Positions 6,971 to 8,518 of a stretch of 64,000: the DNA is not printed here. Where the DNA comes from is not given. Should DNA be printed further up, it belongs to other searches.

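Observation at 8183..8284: Collagen-like (G-X-Y)11 stalk between the lipid anchor and an octaheme cytochrome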

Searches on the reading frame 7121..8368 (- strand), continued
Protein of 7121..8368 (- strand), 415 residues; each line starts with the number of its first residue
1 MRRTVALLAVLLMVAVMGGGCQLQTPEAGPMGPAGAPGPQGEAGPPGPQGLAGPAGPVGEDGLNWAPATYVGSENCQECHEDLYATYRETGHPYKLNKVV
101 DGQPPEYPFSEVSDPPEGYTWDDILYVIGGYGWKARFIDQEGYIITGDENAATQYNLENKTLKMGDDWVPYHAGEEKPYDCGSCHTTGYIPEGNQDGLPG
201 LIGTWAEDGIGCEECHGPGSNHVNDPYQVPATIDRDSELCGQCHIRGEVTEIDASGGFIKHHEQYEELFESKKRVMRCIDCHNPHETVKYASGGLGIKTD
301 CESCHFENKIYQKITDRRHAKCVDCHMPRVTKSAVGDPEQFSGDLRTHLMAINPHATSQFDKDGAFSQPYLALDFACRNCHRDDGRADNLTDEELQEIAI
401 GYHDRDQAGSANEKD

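Call 18: find_encoding_contigs(protein=P0021, flank=10000, max_places=1)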
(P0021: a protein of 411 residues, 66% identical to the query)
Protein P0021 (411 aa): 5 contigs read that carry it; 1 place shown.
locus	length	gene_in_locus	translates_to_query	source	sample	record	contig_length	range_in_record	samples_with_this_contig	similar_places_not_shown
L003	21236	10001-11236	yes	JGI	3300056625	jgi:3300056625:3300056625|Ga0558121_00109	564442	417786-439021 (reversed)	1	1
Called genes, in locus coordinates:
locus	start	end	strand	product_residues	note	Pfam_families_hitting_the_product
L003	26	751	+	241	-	-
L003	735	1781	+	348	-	PF02424:ApbE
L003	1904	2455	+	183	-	-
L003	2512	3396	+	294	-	-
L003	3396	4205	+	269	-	PF00072:Response_reg, PF00486:Trans_reg_C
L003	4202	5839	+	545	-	PF00672:HAMP, PF00512:HisKA, PF02518:HATPase_c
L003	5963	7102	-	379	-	PF01546:Peptidase_M20, PF07687:M20_dimer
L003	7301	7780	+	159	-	PF03100:CcmE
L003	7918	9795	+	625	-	PF13442:Cytochrome_CBB3, PF00034:Cytochrom_C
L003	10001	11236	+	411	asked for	PF01391:Collagen (weak), PF03264:Cytochrom_NNT (faint), PF14522:Cytochrome_C7 (faint), PF14537:Cytochrom_c3_2 (faint), PF09699:Paired_CXXCH_1 (faint), PF13435:Cytochrome_C554 (faint), PF22113:Mtrc-MtrF_II-IV_dom (faint)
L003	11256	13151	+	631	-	PF13435:Cytochrome_C554 (faint), PF14522:Cytochrome_C7 (faint), PF14537:Cytochrom_c3_2 (faint), PF22113:Mtrc-MtrF_II-IV_dom (faint), PF09699:Paired_CXXCH_1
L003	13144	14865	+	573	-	PF03264:Cytochrom_NNT (weak), PF14522:Cytochrome_C7 (faint), PF07635:PSCyt1 (weak)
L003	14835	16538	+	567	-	PF09699:Paired_CXXCH_1 (faint), PF14522:Cytochrome_C7 (faint), PF14537:Cytochrom_c3_2 (faint), PF22113:Mtrc-MtrF_II-IV_dom (weak)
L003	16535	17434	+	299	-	PF01292:Ni_hydr_CYTB (weak)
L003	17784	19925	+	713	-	PF02085:Cytochrom_CIII (faint), PF22113:Mtrc-MtrF_II-IV_dom (faint), PF14537:Cytochrom_c3_2 (faint), PF14522:Cytochrome_C7 (weak)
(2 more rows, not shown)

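Call 19: find_encoding_contigs(protein=P0038, flank=10000, max_places=1)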
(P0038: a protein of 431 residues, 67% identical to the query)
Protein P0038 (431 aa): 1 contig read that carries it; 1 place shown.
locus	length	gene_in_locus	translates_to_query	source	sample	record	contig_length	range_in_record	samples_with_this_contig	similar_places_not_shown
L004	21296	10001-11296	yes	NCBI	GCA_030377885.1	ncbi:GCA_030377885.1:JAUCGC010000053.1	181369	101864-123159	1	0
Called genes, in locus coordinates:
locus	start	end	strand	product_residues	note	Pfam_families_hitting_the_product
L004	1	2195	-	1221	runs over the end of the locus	PF00912:Transgly, PF00905:Transpeptidase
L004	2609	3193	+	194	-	PF15609:PRTase_2 (weak), PF00156:Pribosyltran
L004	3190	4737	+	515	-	PF00117:GATase, PF07722:Peptidase_C26 (weak), PF02540:NAD_synthase (weak), PF03054:tRNA_Me_trans (weak), PF00958:GMP_synt_C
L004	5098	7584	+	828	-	-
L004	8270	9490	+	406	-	PF14522:Cytochrome_C7 (faint), PF14537:Cytochrom_c3_2 (faint), PF22113:Mtrc-MtrF_II-IV_dom (faint), PF13435:Cytochrome_C554 (faint)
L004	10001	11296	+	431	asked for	PF01391:Collagen (weak), PF09699:Paired_CXXCH_1 (faint), PF14522:Cytochrome_C7 (faint), PF14537:Cytochrom_c3_2 (faint), PF13435:Cytochrome_C554 (faint)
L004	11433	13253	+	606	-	PF13435:Cytochrome_C554 (faint), PF14522:Cytochrome_C7 (faint), PF14537:Cytochrom_c3_2 (faint), PF09699:Paired_CXXCH_1 (weak)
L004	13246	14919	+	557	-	PF03264:Cytochrom_NNT, PF14522:Cytochrome_C7 (faint), PF14537:Cytochrom_c3_2 (faint)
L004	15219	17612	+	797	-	PF22113:Mtrc-MtrF_II-IV_dom (faint), PF14522:Cytochrome_C7 (faint), PF14537:Cytochrom_c3_2 (faint)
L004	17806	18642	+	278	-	-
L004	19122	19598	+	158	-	PF03100:CcmE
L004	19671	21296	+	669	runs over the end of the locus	PF01578:Cytochrom_C_asm, PF16327:CcmF_C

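Call 23: predict_structure(alignment_id=A1)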
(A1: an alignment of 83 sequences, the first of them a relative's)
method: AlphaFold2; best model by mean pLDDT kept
length: 415 residues; sequences in the alignment: 83
mean_pLDDT: 64.3   pTM: 0.54
mean pLDDT of the five models: 64.3, 62.5, 61.3, 59.2, 55.7
residues with pLDDT >= 90: 36; 70-90: 122; 50-70: 148; < 50: 109
segments of 3 or more residues with pLDDT < 50: 24-26, 62-65, 219-225, 227-235, 253-260, 270-281, 289-292, 294-300, 302-304, 328-356, 359-361, 364-375
pLDDT, mean of each block of 10 residues (from residue 1): 87 82 53 63 74 62 50 68 77 84 88 88 91 83 84 65 59 83 62 77 71 58 46 48 56 46 54 44 50 47 54 73 56 43 35 46 47 52 73 74 79 71
secondary structure, 60 per line:
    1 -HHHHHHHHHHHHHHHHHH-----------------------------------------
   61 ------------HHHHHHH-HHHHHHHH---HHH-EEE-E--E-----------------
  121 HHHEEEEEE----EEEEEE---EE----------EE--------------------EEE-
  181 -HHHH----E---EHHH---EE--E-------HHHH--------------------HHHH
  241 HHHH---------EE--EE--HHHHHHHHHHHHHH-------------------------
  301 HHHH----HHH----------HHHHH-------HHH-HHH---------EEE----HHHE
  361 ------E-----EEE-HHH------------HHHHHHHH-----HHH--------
elements in order: H2-19 H73-79 H81-88 E96-98 E124-129 E134-139 E177-179 H182-185 H213-216 H237-244 H262-275 H301-304 H322-326 E350-352 E373-375 H392-399

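Call 27: fold_search(model_id=the predicted structure, library=pdb)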
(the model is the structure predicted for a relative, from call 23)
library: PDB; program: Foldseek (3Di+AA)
matches with E <= 10: 47; with E <= 0.001: 3
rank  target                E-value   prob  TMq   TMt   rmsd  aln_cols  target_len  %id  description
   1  6qvm_A                3.1e-06  1.00  0.31  0.21  11.7       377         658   18  Undecaheme cytochrome from S-layer of Carboxydothermus ferrireducens (released 2020-03-25)
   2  6i5b_B                1.8e-05  1.00  0.26  0.23   7.6       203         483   25  Crystal Structure of Outer Cell Wall Cytochrome OcwA (released 2019-09-25)
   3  6i5b_A                2.0e-05  1.00  0.26  0.23   7.6       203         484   25  Crystal Structure of Outer Cell Wall Cytochrome OcwA (released 2019-09-25)
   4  4rkm_G                1.2e-03  0.99  0.33  0.23  12.8       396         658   17  Wolinella succinogenes octaheme sulfite reductase MccA, form I (released 2015-02-04)
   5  4rkn_C                1.8e-03  0.99  0.34  0.24  12.4       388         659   17  Wolinella succinogenes octaheme sulfite reductase MccA, form II (released 2015-02-04)
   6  4rkm_A                2.5e-03  0.98  0.34  0.23  12.1       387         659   18  Wolinella succinogenes octaheme sulfite reductase MccA, form I (released 2015-02-04)
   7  4rkm_B                5.6e-03  0.98  0.38  0.26   8.5       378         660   18  Wolinella succinogenes octaheme sulfite reductase MccA, form I (released 2015-02-04)
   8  4rkn_B                1.6e-02  0.99  0.16  0.10   6.3        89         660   24  Wolinella succinogenes octaheme sulfite reductase MccA, form II (released 2015-02-04)
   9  6sx4_BBB              7.4e-01  0.03  0.06  0.04  15.0        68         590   10  Structure of C. glutamicum mycoloyltransferase A (released 2020-03-04)
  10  5xgs_B                2.0e+00  0.05  0.06  0.06   6.9        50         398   14  Crystal structure of human WBSCR16 (released 2017-06-21)
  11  7pov_A                2.0e+00  0.01  0.09  0.06  16.0       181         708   13  MUC2 Tubules of D1D2D3 domains (released 2022-02-16)
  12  6sx4_AAA              2.7e+00  0.02  0.05  0.04  15.3        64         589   12  Structure of C. glutamicum mycoloyltransferase A (released 2020-03-04)
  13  1a12_A                3.3e+00  0.01  0.06  0.06  11.3        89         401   10  REGULATOR OF CHROMOSOME CONDENSATION (RCC1) OF HUMAN (released 1999-01-13)
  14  4uzr_A                3.5e+00  0.04  0.06  0.16  10.9        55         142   13  Crystal Structure of Pyrococcus horikoshii Ph1500 (released 2015-10-07)
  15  1uw5_A                3.7e+00  0.01  0.06  0.07  14.0       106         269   10  Structure of PITP-alpha complexed to phosphatidylinositol (released 2004-03-04)
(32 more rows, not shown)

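Call 31: find_related_loci(query=A1, collection=genome_contigs, flank=9000)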
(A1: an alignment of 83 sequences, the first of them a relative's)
Query A1 (415 aa) in genome_contigs; peptide patterns used: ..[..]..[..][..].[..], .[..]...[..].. (x = any residue, [..] = any of these).
600 stretches matched a pattern (row limit reached: there are more); 248 encode a relative of the query (tblastn E <= 1e-3); the best 80 are kept; 79 distinct loci.
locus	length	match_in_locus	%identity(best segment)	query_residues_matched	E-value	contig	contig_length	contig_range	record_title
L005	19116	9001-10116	69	42-414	0e+0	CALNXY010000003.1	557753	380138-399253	MAG: uncultured Caldilineaceae bacterium isolate HOU_bin.0074 genome assembly, contig: contig_6040, whole genome shotgun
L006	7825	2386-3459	72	56-414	0e+0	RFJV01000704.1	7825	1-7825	MAG: Chloroflexi bacterium isolate J111 k99_1070804, whole genome shotgun sequence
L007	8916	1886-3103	61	1-414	9e-173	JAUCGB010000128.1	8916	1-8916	Anaerolineales bacterium HSG24 NODE_332_length_8916, whole genome shotgun sequence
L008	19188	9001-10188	63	1-413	1e-171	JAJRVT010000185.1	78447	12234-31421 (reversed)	MAG: Chloroflexota bacterium isolate Dive96_bin10.65 k141_2149566, whole genome shotgun sequence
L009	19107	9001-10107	59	47-415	1e-155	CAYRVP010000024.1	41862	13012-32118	MAG TPA_asm: uncultured Caldilineaceae bacterium isolate SRP302447_co1_817 genome assembly, contig: NODE_2628_length_418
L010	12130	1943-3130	59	10-404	7e-149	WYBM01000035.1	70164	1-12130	MAG: Ardenticatenaceae bacterium isolate CFX1 k127_264527, whole genome shotgun sequence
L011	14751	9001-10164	56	44-404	3e-141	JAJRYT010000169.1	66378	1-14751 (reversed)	MAG: Chloroflexota bacterium isolate Dive96_bin3.68 k141_3141944, whole genome shotgun sequence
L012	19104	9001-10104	56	50-415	1e-139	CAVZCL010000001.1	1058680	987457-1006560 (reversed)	MAG: uncultured Chloroflexia bacterium isolate MFD01721.bin.1.59 genome assembly, contig: contig_15787, whole genome sho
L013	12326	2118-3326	57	1-409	5e-139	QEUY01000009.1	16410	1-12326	MAG: Chloroflexi bacterium isolate CFX7 J3_scaffold_2866, whole genome shotgun sequence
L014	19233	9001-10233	52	1-403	3e-127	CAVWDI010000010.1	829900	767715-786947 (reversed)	MAG: uncultured Chloroflexia bacterium isolate MFD03804.bin.2.42 genome assembly, contig: contig_31633, whole genome sho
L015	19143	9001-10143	51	35-404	5e-123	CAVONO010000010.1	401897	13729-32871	MAG: uncultured Chloroflexia bacterium isolate MFD09779.bin.3.231 genome assembly, contig: contig_24695, whole genome sh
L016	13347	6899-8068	52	28-403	2e-125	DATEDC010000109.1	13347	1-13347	MAG TPA_asm: Anaerolineales bacterium isolate SMAG_U8288 k141_2730669, whole genome shotgun sequence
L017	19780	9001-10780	53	69-403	1e-119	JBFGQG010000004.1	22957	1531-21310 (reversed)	MAG: Anaerolineales bacterium isolate Mix_sand04.2021.02.G.36 k141_1944866_length_22957_cov_8.0000, whole genome shotgun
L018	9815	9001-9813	65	68-335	3e-119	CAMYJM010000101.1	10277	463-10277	MAG: uncultured Acidimicrobiaceae bacterium isolate FO_M_Acidobacteriota_19.1 genome assembly, contig: scaffold_8265, wh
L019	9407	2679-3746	52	61-408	9e-119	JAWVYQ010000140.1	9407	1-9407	MAG: Candidatus Promineifilaceae bacterium isolate HN14.bin.7 k141_759739_length_9407_cov_20.6926, whole genome shotgun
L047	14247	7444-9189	39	4-404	2e-73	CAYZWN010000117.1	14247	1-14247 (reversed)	MAG TPA_asm: uncultured Roseivirgaceae bacterium isolate SRP072547_co1_400 genome assembly, contig: NODE_7508_length_142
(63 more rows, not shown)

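Call 42: search_protein_representatives(protein=window:7121-8368:-)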
Query: 415 residues. Proteins with E-value up to 0.001 (for the whole library): 3244; up to 1e-10: 750; up to 1e-30: 314. The best 150 are listed.
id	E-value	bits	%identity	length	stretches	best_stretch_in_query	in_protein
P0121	0.0e+00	1186.4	45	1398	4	64-405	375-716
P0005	1.5e-220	749.0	51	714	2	65-404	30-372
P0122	2.6e-191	652.6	51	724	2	68-385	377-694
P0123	3.7e-190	648.8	50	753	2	63-388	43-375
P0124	2.5e-168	576.8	51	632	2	68-382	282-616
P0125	8.4e-166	568.5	59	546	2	147-413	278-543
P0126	2.6e-155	534.0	48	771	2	50-393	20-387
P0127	5.1e-155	533.0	56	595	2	147-415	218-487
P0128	2.4e-149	514.3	56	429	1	2-415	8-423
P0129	3.2e-149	513.9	48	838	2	69-383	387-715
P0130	2.5e-148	511.0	56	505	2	145-415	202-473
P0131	7.3e-136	469.9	44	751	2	68-405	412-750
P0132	9.4e-129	446.4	45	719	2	69-403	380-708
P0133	1.1e-128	446.2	48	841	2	56-385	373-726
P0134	2.0e-126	438.8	43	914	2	66-382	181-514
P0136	1.7e-116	406.0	44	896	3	18-406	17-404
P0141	1.7e-106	373.1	48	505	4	30-404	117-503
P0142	3.6e-105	368.7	49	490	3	118-404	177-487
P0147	2.1e-97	343.1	49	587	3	120-405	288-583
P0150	8.3e-93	327.9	47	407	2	32-404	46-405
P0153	1.2e-91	324.1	46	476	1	44-405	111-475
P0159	2.2e-88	313.4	49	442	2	69-405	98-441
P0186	2.5e-76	273.6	41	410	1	31-404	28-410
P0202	4.3e-71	256.4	48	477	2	120-386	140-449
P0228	9.3e-66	238.8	50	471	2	7-224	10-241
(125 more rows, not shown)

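Call 47: find_homologous_proteins(query=L047:8989-10071:+, max_evalue=0.00001)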
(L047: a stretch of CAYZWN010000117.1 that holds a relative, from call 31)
Query L047:8989-10071:+ (360 aa): 572 proteins with E <= 0.00001 among 8000 candidates; the best 120 are listed.
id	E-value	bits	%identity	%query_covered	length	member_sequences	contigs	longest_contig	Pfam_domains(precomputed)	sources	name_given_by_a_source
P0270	1.5e-248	842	100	100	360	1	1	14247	PF09699.16,PF14537.12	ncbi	-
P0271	8.1e-187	639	77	100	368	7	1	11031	PF09699.16,PF14537.12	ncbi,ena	-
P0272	5.5e-178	610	74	100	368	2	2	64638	PF09699.16,PF14537.12,PF02335.21,PF14522.12,PF22113.2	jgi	jgi:hypothetical protein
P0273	2.2e-175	601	73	100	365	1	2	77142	PF01391.24,PF09699.16,PF14537.12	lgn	-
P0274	3.1e-147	509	62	100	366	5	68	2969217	PF01391.24,PF09699.16,PF14537.12,PF02335.21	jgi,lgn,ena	jgi:formate-dependent nitrite reductase cytochrome c552 subunit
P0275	2.6e-146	506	62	99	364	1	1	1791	PF01391.24,PF09699.16,PF14537.12,PF14522.12,PF22113.2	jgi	jgi:hypothetical protein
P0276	6.6e-142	491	60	100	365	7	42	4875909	PF01391.24,PF09699.16,PF14537.12,PF14522.12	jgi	jgi:hypothetical protein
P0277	4.3e-135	469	59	99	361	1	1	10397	PF09699.16,PF14537.12,PF02335.21,PF14522.12,PF22113.2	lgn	-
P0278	2.0e-132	460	58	100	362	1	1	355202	PF09699.16,PF14537.12,PF02085.22,PF14522.12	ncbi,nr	ncbi:MAG: hypothetical protein U5K79_05555 [Cyclobacteriaceae bacterium]|nr:hypothetical protein [Cy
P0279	4.1e-126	439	55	98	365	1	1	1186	PF14537.12,PF02335.21,PF14522.12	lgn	-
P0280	5.4e-122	426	54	100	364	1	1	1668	PF14537.12,PF14522.12,PF22113.2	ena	-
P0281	3.1e-121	423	55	98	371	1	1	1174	PF14537.12,PF02335.21,PF14522.12,PF22113.2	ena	-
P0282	3.1e-119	416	63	81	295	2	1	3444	PF14537.12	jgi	jgi:hypothetical protein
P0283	6.1e-107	376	52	98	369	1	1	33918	PF14537.12,PF14522.12,PF22113.2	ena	-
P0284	7.1e-106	373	58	79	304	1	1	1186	PF14537.12,PF14522.12,PF22113.2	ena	-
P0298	2.8e-97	344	47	99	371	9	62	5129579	PF01391.24,PF09699.16,PF14537.12,PF22678.2,PF14522.12,PF22113.2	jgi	jgi:hypothetical protein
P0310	7.5e-91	323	54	56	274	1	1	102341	PF01391.24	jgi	jgi:hypothetical protein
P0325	1.0e-62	231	56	35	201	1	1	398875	PF01391.24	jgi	jgi:hypothetical protein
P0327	1.1e-51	194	36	99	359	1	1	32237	PF01391.24,PF14537.12,PF22113.2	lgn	-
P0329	3.2e-50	189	35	99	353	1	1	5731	PF01391.24,PF14537.12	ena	-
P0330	7.6e-50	188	33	100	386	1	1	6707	PF01391.24,PF14537.12,PF14522.12,PF22113.2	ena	-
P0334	1.0e-48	184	34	100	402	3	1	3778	PF01391.24,PF22113.2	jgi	-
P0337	1.0e-46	178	36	98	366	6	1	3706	PF01391.24,PF09699.16,PF14537.12,PF14522.12,PF22113.2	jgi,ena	-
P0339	2.9e-46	176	35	97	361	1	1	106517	PF01391.24,PF14537.12,PF14522.12,PF22113.2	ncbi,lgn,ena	-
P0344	1.9e-45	174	33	98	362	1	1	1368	PF01391.24,PF14537.12,PF22678.2,PF22113.2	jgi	jgi:hypothetical protein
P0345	9.9e-45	171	35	98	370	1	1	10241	PF01391.24,PF14537.12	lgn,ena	-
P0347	2.4e-43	167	33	97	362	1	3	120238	PF01391.24,PF14522.12,PF22113.2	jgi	jgi:cytochrome c553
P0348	2.9e-43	166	33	100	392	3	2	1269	PF01391.24,PF14537.12,PF14522.12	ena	-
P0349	4.2e-43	166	32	100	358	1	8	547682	PF01391.24,PF14537.12,PF14522.12,PF22113.2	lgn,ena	-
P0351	6.9e-43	165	33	91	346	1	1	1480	PF01391.24,PF14537.12,PF14522.12,PF22113.2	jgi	jgi:hypothetical protein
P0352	1.4e-42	164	31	100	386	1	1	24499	PF01391.24,PF14537.12,PF14522.12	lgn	-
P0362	1.6e-41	161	32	100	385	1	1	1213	PF01391.24,PF14537.12,PF14522.12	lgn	-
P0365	1.4e-40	158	32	98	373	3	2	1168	PF01391.24,PF14537.12,PF22678.2,PF22113.2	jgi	jgi:hypothetical protein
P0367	3.0e-40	157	31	99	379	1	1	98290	PF01391.24,PF14537.12,PF14522.12,PF22113.2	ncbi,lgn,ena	-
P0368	3.4e-40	156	31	100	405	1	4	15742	PF01391.24,PF14537.12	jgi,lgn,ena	-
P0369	8.8e-40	155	31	99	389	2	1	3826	PF01391.24,PF14537.12,PF22113.2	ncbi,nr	ncbi:MAG: hypothetical protein KAK04_07160 [Cyclobacteriaceae bacterium]|nr:hypothetical protein [Cy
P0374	4.4e-39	153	33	96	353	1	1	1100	PF01391.24,PF14537.12,PF14522.12,PF22113.2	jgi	jgi:hypothetical protein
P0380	4.1e-38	150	31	100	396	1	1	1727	PF01391.24,PF14537.12,PF14522.12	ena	-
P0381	4.2e-38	150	29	100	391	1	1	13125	PF01391.24,PF14537.12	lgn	-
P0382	6.8e-38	149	32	100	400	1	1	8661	PF01391.24,PF14522.12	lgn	-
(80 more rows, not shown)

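Call 65: list_cluster_members(proteins=[P0142, P0150, P0153, P0186, P0159, P0147, P0228, P0202, P0141, P0136])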
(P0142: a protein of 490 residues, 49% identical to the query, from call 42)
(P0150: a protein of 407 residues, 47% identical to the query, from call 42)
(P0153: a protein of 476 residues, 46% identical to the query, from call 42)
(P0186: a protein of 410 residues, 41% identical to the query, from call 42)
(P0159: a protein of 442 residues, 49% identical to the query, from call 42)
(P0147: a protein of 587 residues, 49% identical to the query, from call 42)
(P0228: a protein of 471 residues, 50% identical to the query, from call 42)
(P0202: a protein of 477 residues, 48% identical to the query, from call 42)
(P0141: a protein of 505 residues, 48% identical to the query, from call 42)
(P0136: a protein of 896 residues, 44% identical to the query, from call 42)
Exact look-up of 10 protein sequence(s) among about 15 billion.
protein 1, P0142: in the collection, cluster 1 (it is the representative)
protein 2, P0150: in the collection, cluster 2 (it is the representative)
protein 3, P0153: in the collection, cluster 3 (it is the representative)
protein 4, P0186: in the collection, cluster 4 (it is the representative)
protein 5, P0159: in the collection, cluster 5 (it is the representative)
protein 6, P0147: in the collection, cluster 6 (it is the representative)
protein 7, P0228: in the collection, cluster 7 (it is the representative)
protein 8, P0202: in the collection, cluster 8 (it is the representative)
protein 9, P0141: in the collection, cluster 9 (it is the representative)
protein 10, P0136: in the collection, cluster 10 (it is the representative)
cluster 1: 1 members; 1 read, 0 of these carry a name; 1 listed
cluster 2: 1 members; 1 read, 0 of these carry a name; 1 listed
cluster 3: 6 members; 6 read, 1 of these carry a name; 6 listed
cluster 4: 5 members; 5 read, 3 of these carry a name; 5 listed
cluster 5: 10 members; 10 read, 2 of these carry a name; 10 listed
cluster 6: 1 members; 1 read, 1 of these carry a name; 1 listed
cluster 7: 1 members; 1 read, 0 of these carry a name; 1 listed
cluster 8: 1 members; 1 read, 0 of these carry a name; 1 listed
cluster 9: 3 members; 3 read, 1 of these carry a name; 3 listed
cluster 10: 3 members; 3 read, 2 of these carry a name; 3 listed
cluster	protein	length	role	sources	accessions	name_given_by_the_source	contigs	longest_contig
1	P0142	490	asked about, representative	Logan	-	-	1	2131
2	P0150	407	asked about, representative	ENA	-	-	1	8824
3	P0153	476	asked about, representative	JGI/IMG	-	-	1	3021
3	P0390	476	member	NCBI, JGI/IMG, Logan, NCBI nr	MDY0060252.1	MAG: multiheme c-type cytochrome [Myxococcota bacterium] | hypothetical protein | multiheme c-type cytochrome [Myxococcota bacterium]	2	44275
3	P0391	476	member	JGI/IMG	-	-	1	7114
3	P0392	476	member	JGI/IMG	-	-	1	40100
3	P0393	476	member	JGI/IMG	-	-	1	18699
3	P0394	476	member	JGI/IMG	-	-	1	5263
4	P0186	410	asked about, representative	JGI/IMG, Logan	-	hypothetical protein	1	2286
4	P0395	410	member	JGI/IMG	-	Cytochrome c554 and c-prime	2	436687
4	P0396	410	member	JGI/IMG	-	hypothetical protein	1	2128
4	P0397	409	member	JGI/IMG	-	-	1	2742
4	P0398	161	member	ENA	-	-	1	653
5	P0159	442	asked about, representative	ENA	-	-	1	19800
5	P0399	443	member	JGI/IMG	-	hypothetical protein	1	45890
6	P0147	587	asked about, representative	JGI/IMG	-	hypothetical protein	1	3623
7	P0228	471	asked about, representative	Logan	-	-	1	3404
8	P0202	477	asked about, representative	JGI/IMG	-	-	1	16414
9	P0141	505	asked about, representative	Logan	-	-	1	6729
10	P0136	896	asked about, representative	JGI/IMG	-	hypothetical protein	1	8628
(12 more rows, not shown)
